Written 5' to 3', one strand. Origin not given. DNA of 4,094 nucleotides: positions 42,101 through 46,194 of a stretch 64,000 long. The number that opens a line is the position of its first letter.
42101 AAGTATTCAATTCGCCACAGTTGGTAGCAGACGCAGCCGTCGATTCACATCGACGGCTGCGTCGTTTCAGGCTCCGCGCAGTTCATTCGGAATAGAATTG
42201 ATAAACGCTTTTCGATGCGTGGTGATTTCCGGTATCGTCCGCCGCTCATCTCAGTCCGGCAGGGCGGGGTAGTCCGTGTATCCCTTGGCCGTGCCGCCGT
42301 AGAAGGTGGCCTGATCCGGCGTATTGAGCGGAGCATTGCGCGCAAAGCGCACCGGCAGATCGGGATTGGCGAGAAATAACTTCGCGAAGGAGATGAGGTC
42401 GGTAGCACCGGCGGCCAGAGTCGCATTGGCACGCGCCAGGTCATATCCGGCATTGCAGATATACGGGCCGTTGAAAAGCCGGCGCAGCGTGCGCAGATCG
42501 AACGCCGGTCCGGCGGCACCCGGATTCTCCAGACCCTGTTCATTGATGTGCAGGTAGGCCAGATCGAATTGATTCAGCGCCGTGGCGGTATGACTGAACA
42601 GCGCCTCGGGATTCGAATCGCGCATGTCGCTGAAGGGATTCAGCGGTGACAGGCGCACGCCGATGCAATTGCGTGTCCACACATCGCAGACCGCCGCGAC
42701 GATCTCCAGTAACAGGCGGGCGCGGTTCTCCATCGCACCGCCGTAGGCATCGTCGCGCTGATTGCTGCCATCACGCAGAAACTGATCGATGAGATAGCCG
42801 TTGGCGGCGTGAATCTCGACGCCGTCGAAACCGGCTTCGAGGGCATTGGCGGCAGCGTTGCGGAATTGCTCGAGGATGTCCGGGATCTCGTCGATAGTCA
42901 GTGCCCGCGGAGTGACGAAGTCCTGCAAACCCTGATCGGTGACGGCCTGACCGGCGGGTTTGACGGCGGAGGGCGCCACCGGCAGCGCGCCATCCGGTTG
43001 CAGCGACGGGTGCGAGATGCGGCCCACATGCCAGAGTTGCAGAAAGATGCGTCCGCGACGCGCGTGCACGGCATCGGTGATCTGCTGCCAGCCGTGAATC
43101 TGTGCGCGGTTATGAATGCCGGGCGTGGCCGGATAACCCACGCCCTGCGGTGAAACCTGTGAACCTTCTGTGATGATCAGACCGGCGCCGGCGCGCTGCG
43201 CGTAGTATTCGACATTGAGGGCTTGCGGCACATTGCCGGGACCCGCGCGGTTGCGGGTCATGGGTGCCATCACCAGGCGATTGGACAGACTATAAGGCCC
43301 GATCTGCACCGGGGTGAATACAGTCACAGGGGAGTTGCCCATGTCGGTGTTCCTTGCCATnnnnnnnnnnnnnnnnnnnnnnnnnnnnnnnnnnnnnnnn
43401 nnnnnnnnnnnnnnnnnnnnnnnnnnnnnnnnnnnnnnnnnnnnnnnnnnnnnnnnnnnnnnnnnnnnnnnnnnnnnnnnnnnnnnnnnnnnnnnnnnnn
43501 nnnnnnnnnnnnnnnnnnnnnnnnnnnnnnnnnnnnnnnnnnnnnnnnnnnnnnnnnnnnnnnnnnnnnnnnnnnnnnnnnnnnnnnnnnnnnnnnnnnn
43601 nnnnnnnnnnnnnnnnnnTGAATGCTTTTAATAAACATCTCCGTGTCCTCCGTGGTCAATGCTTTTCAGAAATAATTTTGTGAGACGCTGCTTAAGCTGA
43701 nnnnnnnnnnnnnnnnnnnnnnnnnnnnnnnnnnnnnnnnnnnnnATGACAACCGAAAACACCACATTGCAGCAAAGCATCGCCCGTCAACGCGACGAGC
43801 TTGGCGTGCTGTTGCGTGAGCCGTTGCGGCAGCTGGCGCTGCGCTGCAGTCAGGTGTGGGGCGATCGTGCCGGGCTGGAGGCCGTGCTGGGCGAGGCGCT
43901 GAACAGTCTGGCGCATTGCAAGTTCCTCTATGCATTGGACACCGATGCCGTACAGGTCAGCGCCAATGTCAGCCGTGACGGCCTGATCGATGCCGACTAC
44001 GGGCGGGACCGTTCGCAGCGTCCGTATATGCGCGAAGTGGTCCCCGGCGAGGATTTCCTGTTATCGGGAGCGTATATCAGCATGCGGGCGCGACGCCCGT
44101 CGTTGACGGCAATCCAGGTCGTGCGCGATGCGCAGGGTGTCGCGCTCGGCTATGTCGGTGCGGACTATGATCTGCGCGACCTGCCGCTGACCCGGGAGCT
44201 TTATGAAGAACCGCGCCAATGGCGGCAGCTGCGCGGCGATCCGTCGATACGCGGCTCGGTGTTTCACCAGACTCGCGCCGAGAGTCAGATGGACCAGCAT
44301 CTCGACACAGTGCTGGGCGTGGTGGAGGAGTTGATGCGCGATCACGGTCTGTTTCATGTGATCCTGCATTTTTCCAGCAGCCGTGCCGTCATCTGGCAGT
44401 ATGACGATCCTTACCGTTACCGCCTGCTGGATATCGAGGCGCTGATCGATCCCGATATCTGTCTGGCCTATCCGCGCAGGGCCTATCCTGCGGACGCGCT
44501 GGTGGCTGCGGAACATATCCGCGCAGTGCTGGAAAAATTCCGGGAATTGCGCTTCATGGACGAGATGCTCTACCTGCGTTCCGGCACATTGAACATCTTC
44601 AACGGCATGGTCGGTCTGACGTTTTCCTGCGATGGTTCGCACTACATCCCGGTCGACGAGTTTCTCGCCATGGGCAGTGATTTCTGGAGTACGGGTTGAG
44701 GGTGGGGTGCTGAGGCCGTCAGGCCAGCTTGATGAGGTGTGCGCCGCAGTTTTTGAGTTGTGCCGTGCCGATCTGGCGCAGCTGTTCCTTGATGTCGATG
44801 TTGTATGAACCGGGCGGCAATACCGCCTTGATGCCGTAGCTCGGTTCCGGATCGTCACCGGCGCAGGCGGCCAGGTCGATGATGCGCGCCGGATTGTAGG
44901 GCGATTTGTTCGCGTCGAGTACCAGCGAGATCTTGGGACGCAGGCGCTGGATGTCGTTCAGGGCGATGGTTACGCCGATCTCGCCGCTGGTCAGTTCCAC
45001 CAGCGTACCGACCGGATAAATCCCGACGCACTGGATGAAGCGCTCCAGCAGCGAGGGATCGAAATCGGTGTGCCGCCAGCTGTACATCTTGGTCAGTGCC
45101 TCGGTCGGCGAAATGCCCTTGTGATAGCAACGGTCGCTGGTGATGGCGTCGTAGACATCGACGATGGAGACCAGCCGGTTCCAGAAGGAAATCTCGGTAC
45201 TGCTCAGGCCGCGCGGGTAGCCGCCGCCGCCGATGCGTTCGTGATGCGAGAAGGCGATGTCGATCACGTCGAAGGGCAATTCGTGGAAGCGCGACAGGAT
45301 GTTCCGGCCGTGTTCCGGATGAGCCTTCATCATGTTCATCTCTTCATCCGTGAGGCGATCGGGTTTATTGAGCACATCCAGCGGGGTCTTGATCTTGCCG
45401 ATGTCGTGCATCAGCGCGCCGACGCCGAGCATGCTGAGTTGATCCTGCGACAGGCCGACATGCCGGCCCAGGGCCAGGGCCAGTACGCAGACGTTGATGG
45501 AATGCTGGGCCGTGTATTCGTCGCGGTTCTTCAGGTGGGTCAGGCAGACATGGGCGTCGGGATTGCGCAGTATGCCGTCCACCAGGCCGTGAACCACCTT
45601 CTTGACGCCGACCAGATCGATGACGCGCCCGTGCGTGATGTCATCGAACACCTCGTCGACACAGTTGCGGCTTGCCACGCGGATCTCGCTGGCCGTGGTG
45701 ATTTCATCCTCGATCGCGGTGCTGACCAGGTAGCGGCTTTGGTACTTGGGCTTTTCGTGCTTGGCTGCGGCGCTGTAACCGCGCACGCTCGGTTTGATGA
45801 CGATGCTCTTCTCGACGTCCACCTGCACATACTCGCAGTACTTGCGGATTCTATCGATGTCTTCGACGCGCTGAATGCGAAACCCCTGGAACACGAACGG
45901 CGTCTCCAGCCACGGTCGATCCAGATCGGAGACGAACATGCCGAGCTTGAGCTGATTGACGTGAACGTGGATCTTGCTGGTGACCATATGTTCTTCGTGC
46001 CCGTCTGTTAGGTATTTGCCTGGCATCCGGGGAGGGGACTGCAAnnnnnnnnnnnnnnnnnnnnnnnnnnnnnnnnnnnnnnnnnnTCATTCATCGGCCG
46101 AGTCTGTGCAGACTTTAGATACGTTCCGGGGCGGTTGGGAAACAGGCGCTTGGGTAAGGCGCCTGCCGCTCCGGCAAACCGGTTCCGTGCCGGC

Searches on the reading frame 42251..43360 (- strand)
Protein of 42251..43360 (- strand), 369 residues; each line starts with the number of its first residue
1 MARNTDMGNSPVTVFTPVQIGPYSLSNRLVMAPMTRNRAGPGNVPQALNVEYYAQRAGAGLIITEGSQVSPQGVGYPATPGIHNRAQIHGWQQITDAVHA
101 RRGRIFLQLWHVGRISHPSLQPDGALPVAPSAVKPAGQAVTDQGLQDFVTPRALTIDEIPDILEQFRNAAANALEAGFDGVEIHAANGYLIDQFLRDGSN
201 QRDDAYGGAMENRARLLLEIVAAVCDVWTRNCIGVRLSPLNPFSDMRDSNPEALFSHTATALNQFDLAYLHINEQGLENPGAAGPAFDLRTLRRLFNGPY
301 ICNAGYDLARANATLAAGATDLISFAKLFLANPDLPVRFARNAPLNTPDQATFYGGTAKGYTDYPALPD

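Call 84: search_protein_families(library=pfam, proteins=[window:42251-43360:-], max_evalue=0.001)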
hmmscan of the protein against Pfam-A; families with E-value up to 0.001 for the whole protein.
window:42251-43360:- (369 aa): 1 family
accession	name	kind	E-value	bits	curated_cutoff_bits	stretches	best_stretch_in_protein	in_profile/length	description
PF00724.26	Oxidored_FMN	-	2.6e-79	267.4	27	1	14-346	2-342/342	NADH:flavin oxidoreductase / NADH oxidase family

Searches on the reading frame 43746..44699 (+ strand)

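Call 84: search_protein_families(library=pfam, proteins=[window:43746-44699:+], max_evalue=0.001)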
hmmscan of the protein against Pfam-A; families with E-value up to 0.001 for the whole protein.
window:43746-44699:+ (317 aa): 1 family
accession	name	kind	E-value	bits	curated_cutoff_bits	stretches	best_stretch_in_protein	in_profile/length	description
PF02743.24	dCache_1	-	5.2e-07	29.9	45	1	73-146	83-155/240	Cache domain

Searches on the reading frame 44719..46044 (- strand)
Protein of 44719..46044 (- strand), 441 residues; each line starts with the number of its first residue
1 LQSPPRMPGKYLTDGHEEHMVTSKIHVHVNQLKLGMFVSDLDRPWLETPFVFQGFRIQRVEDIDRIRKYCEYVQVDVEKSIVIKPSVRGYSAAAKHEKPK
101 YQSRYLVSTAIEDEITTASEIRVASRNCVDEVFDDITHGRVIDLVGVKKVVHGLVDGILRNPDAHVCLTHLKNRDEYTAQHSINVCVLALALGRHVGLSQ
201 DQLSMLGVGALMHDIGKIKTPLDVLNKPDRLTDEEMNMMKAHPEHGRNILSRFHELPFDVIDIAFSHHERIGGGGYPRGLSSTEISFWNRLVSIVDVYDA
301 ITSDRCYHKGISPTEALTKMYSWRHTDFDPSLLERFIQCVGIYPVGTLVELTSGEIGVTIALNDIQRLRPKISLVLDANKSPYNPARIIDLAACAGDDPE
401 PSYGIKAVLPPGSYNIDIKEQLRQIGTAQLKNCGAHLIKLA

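Call 84: search_protein_families(library=pfam, proteins=[window:44719-46044:-], max_evalue=0.001)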
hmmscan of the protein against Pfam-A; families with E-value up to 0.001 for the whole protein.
window:44719-46044:- (441 aa): 3 families
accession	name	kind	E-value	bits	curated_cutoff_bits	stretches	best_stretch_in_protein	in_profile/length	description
PF13487.12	HD_5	-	2e-29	103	27.2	1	171-332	7-170/170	HD domain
PF11871.13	DUF3391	-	4.6e-25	89.2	27.8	1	25-144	2-133/136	Domain of unknown function (DUF3391)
PF01966.28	HD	-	5.1e-16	59.5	22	1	179-300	2-115/116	HD domain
